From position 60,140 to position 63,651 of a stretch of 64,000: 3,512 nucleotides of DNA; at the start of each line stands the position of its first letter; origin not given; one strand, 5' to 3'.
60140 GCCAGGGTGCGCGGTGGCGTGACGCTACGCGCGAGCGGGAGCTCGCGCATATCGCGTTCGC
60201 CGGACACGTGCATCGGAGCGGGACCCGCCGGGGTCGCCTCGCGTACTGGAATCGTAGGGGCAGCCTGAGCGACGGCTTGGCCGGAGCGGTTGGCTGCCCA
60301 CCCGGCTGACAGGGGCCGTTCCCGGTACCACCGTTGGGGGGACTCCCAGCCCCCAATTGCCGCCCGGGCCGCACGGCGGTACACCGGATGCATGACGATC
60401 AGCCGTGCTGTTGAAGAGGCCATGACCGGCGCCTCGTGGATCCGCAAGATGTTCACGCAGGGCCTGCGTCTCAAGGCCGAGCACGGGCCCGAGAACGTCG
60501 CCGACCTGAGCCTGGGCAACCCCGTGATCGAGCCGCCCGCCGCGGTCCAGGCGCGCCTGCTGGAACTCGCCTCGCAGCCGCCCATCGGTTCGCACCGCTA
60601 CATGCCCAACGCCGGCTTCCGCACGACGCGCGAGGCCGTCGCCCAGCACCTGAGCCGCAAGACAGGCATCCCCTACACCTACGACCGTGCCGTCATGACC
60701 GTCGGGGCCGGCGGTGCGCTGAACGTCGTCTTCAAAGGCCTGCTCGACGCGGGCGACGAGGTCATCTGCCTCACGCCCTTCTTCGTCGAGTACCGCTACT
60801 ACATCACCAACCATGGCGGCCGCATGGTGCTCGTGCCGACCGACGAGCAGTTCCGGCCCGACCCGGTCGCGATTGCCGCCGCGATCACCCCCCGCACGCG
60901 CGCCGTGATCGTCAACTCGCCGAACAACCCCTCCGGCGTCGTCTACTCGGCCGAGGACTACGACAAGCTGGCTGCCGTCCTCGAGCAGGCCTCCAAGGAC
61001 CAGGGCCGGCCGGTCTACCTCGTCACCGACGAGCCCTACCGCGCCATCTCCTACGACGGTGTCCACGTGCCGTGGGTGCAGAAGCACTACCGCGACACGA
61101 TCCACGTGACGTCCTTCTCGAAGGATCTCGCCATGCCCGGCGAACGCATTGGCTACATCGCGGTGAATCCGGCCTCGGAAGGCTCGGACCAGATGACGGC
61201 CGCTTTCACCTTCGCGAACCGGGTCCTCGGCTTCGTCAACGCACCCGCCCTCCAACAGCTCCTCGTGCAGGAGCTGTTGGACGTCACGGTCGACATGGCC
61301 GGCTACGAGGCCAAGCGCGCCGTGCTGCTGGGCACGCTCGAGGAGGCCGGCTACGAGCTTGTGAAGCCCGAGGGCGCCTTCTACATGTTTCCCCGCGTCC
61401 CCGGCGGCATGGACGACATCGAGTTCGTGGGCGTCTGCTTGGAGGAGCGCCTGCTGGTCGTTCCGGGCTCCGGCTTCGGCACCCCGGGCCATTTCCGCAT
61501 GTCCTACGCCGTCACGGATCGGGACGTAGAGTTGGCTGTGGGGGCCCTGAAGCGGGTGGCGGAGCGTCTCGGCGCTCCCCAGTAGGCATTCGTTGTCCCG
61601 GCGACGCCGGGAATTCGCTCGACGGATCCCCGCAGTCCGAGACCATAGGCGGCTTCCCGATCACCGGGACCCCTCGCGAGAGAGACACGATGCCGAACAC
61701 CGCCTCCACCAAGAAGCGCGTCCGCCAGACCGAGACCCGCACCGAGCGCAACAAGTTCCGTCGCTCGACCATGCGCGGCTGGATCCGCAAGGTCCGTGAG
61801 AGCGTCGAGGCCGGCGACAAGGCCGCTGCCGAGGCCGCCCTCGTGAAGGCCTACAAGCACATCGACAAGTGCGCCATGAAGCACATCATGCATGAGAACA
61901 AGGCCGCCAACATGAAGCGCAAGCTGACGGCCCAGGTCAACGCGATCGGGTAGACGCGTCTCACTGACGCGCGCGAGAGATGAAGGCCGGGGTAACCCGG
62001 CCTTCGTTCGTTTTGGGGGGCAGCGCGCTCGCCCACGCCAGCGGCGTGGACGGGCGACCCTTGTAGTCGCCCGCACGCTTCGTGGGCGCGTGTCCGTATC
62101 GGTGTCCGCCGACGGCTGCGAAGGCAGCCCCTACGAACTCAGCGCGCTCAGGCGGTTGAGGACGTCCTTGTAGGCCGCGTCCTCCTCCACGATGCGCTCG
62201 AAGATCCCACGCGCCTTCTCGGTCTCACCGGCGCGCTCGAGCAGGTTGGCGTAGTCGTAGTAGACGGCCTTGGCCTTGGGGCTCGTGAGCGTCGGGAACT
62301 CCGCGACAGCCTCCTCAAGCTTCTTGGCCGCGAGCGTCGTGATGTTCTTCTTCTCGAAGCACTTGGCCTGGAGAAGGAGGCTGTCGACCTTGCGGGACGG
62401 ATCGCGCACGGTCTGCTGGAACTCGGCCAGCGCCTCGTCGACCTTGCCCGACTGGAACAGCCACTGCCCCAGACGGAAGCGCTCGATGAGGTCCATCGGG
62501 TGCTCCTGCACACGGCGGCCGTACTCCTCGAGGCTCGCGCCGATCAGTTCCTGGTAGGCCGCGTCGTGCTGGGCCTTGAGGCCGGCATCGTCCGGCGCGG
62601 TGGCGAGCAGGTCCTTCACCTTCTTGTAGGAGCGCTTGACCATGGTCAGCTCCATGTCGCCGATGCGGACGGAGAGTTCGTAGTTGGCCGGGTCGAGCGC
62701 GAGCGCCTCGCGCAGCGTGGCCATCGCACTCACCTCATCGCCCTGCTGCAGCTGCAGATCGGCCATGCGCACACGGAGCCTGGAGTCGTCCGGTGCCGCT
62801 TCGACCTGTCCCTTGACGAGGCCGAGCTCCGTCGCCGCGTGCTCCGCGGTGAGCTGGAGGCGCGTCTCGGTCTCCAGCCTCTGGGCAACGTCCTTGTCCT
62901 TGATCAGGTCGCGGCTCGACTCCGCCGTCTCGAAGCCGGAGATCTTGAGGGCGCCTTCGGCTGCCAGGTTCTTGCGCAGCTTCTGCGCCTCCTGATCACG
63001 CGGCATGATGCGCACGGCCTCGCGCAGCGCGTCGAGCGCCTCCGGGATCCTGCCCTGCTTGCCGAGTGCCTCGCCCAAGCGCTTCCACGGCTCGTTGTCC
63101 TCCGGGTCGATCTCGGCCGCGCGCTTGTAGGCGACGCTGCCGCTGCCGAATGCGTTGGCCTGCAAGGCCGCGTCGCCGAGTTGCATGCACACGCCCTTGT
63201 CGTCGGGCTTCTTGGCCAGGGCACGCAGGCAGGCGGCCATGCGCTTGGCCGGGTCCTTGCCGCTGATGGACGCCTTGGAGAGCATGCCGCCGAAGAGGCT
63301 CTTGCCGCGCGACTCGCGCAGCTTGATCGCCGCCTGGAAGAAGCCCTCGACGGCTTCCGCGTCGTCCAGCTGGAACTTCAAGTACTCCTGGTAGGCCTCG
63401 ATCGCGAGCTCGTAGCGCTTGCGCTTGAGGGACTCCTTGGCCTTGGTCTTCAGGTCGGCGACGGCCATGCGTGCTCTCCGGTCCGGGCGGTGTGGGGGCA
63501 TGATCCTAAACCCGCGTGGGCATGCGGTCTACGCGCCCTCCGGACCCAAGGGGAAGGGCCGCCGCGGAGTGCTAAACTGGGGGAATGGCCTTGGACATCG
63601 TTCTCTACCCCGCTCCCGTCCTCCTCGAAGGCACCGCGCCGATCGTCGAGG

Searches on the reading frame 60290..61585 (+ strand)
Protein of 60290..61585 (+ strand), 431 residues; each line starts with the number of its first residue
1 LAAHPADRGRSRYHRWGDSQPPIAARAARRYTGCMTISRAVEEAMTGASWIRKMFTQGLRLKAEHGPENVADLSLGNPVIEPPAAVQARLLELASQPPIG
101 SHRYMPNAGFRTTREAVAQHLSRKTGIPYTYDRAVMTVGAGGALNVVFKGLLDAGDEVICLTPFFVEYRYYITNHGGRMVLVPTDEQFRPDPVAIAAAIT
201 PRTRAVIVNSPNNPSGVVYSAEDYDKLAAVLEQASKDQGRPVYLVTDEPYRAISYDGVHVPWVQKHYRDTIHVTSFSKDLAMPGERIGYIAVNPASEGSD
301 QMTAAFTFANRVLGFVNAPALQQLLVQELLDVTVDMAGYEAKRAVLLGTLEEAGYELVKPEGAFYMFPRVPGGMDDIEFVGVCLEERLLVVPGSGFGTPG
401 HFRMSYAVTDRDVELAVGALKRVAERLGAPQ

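Call 63: find_encoding_contigs(protein=window:60290-61585:+, flank=10000, max_places=4)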
Protein window:60290-61585:+ (431 aa): no gene with exactly this product is on record in the collection.

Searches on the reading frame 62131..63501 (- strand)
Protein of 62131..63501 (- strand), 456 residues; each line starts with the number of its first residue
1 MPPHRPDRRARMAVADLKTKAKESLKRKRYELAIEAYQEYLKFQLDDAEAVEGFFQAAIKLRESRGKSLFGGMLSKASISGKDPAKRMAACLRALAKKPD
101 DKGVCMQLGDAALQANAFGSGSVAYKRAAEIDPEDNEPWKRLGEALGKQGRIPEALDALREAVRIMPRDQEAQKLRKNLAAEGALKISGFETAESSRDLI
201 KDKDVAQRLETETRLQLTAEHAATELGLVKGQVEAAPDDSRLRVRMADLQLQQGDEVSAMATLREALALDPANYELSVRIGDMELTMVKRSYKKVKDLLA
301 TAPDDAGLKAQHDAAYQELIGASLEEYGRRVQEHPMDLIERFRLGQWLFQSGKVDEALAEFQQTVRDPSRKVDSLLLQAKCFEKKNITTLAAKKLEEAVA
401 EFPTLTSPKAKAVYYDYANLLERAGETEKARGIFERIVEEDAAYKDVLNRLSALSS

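Call 40: find_encoding_contigs(protein=window:62131-63501:-, flank=10000, max_places=4)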
Protein window:62131-63501:- (456 aa): no gene with exactly this product is on record in the collection.
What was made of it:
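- Tried and rejected: The look-ups on the right-hand side failed (calls 40, 63).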
